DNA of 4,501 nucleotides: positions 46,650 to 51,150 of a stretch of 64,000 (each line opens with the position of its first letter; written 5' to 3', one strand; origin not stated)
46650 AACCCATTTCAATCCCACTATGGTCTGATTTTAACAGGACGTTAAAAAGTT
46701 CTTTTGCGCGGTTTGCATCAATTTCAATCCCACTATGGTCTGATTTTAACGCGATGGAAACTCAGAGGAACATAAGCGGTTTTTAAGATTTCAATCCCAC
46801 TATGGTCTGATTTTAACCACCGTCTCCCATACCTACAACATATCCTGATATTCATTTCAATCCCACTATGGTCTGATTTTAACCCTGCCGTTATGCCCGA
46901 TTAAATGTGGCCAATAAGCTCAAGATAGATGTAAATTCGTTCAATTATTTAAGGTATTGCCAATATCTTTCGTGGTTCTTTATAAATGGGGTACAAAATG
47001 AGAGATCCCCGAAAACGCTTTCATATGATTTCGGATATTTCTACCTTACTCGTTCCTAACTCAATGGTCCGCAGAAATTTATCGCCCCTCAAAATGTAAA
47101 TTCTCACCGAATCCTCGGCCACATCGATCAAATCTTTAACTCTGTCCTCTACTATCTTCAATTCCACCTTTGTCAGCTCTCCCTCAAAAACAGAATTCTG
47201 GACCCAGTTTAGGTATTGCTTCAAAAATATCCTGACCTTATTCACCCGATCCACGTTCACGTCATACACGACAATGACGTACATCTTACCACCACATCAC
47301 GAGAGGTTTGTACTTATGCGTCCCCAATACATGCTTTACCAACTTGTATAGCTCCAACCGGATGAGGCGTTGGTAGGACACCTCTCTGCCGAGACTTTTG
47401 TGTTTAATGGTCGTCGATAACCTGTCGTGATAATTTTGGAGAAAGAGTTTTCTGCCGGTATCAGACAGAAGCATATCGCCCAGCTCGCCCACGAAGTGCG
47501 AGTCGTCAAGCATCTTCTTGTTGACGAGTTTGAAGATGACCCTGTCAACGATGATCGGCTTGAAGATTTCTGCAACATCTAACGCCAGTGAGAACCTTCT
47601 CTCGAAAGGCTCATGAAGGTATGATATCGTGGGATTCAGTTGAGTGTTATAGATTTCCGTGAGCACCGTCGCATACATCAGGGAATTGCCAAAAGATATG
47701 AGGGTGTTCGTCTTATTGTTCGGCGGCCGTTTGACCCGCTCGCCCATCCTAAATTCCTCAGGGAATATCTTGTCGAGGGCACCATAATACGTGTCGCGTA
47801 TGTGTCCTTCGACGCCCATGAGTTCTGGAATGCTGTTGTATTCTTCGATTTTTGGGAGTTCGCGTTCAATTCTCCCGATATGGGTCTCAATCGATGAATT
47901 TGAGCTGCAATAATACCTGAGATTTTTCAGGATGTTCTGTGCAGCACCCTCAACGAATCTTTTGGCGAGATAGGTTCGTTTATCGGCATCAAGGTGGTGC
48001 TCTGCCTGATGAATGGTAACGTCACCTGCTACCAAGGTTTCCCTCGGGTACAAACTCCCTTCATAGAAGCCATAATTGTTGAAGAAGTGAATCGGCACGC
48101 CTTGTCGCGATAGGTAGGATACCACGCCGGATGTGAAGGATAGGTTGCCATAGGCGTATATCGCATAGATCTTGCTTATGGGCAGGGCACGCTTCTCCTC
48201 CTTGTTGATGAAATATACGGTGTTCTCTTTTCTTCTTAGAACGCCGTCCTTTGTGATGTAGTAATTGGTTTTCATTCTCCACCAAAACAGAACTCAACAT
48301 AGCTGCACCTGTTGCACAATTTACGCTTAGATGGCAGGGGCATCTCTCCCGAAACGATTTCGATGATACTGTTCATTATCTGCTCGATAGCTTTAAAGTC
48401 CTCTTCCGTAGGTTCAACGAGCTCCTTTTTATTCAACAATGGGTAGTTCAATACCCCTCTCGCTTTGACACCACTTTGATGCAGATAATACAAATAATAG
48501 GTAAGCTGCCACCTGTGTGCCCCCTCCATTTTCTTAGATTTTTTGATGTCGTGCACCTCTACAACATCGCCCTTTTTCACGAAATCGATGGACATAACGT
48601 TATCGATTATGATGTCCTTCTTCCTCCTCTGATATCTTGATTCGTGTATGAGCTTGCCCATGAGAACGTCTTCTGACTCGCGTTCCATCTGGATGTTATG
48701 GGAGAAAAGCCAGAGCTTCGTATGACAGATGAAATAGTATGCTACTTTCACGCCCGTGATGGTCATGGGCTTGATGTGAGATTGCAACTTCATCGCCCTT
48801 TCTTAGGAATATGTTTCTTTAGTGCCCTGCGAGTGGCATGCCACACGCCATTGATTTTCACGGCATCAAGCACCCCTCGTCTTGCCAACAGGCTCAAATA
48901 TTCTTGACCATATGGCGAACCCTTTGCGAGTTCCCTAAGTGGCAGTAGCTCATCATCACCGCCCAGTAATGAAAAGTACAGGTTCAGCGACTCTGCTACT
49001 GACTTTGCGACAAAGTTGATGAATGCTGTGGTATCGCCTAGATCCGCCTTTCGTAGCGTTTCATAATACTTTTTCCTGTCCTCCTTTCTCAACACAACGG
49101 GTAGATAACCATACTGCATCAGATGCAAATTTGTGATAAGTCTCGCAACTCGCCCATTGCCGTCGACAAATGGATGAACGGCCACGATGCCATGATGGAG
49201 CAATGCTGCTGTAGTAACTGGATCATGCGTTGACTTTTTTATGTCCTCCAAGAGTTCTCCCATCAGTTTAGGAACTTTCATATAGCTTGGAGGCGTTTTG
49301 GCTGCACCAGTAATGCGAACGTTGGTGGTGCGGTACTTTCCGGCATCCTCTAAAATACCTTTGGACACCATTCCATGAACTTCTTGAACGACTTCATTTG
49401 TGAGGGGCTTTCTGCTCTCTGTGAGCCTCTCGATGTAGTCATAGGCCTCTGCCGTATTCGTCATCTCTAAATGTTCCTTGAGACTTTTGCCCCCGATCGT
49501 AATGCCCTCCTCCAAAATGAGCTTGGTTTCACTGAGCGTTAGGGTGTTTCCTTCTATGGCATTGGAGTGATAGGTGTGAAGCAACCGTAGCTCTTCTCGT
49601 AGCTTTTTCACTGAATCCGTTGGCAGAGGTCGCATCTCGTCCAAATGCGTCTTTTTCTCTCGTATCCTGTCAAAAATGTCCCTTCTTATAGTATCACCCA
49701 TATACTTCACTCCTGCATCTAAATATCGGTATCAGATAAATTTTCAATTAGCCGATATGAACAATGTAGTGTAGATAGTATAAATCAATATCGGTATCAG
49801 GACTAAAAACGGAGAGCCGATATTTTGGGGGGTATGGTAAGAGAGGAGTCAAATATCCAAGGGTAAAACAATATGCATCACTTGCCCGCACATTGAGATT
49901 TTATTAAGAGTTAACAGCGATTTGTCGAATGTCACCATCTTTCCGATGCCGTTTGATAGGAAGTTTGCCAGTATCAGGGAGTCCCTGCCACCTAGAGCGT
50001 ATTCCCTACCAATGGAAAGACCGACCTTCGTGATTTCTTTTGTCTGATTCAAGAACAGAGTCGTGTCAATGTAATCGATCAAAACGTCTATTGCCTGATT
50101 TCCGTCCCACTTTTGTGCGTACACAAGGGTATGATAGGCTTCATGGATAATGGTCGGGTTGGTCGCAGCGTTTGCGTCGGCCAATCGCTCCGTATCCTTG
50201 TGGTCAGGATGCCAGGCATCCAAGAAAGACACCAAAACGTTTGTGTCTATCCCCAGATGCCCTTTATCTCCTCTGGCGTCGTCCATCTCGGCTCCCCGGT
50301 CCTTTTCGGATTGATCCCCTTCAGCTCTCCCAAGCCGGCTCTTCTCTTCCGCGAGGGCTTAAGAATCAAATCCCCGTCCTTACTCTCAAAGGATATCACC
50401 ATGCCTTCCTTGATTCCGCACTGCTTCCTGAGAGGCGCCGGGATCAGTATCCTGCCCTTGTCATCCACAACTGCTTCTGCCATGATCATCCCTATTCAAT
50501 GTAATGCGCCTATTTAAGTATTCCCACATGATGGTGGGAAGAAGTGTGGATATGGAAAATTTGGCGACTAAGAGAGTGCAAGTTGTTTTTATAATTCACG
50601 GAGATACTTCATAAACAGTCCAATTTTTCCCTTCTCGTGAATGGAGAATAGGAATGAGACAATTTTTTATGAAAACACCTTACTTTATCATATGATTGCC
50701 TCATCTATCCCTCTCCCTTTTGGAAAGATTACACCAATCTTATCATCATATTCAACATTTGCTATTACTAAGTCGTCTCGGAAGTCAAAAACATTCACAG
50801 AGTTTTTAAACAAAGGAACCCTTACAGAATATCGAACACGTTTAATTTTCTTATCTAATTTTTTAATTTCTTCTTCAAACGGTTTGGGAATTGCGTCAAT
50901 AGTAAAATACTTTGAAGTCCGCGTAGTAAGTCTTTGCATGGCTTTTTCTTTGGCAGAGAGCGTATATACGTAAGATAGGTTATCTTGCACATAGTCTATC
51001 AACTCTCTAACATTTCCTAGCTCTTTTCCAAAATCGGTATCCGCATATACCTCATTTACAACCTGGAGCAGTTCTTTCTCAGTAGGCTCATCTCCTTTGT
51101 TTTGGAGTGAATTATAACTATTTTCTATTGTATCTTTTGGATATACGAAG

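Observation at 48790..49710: Class II Fic (AMPylator-type) gene translationally coupled to the cas4-cas1-cas2 adaptation module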

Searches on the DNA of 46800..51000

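Call 92: search_rna_families(source=window, start=46800, end=51000, threshold=evalue, max_evalue=1)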
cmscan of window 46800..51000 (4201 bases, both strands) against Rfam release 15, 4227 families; matches with E-value up to 1: 2.
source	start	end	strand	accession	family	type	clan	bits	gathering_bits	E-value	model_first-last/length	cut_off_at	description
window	46854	46883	+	RF01358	CRISPR-DR39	Gene; CRISPR;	-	27.6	39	0.4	1-31/31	no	CRISPR RNA direct repeat element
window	49704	49775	+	RF00254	mir-16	Gene; miRNA;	CL00085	20.5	36.5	0.65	1-82/82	no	mir-16 microRNA precursor family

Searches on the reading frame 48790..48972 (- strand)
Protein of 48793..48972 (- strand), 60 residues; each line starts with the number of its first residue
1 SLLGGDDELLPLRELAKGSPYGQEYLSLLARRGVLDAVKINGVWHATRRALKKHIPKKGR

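Call 69: search_protein_families(library=pfam, proteins=[window:48793-48972:-], max_evalue=10)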
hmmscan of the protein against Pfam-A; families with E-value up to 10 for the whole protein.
seq(60 aa): 0 families

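Call 71: search_solved_structures(query=A2, max_evalue=10, show_alignments=2)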
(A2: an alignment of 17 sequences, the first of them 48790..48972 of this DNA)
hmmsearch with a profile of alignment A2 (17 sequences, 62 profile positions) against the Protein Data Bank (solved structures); distinct sequences matched with E-value up to 10: 4.
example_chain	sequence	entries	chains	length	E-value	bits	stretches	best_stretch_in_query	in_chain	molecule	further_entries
1n0r_A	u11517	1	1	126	0.00059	22.6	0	26-40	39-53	4 ankyrin repeats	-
1n0q_A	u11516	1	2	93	0.012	18.4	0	26-40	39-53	3 ankyrin repeats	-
2m34_A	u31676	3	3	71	0.24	14.2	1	21-50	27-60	Homeobox protein GBX-1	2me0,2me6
9ugr_A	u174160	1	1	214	0.37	13.6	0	40-58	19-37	Syn-F4-Link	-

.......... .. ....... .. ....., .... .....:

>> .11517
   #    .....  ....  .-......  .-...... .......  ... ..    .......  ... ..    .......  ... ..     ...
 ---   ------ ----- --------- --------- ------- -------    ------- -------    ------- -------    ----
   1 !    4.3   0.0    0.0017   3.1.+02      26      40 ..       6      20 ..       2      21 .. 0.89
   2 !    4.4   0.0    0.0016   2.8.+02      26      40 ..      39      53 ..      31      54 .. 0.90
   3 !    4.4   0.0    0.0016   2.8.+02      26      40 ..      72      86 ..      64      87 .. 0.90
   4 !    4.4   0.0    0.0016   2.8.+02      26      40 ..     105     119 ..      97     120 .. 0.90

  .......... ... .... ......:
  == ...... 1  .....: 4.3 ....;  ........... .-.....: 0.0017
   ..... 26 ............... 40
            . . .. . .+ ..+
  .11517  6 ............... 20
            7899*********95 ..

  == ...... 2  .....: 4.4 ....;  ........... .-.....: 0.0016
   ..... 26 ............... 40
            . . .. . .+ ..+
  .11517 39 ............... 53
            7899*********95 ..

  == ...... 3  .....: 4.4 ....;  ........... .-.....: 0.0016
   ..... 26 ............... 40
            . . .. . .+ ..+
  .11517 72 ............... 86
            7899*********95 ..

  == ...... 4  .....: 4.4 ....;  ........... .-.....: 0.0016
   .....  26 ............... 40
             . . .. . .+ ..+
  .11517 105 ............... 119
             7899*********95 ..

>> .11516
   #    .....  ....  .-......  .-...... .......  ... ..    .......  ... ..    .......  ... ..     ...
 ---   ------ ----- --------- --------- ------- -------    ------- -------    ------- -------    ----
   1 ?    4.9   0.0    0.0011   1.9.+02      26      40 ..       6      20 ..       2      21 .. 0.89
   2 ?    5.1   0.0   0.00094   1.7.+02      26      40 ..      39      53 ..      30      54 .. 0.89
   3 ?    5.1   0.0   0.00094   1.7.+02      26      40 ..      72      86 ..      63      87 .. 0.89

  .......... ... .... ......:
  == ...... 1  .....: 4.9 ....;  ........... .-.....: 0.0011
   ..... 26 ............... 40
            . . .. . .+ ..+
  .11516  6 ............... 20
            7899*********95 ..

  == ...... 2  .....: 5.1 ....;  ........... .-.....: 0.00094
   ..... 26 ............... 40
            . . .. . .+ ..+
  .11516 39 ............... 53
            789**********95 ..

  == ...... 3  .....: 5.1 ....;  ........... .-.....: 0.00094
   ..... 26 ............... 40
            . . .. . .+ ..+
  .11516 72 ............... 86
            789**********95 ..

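Call 75: predict_structure(alignment_id=A2)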
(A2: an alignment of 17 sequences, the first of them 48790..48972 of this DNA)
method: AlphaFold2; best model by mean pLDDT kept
length: 60 residues; sequences in the alignment: 17
mean_pLDDT: 85.1   pTM: 0.67
mean pLDDT of the five models: 85.1, 84.9, 84.4, 83.4, 82.3
residues with pLDDT >= 90: 38; 70-90: 13; 50-70: 4; < 50: 5
segments of 3 or more residues with pLDDT < 50: 58-60
pLDDT, mean of each block of 10 residues (from residue 1): 74 91 93 94 93 66
secondary structure, 60 per line:
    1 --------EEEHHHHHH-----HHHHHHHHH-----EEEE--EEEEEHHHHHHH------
elements in order: E9-11 H12-17 H23-31 E37-40 E43-47 H48-54
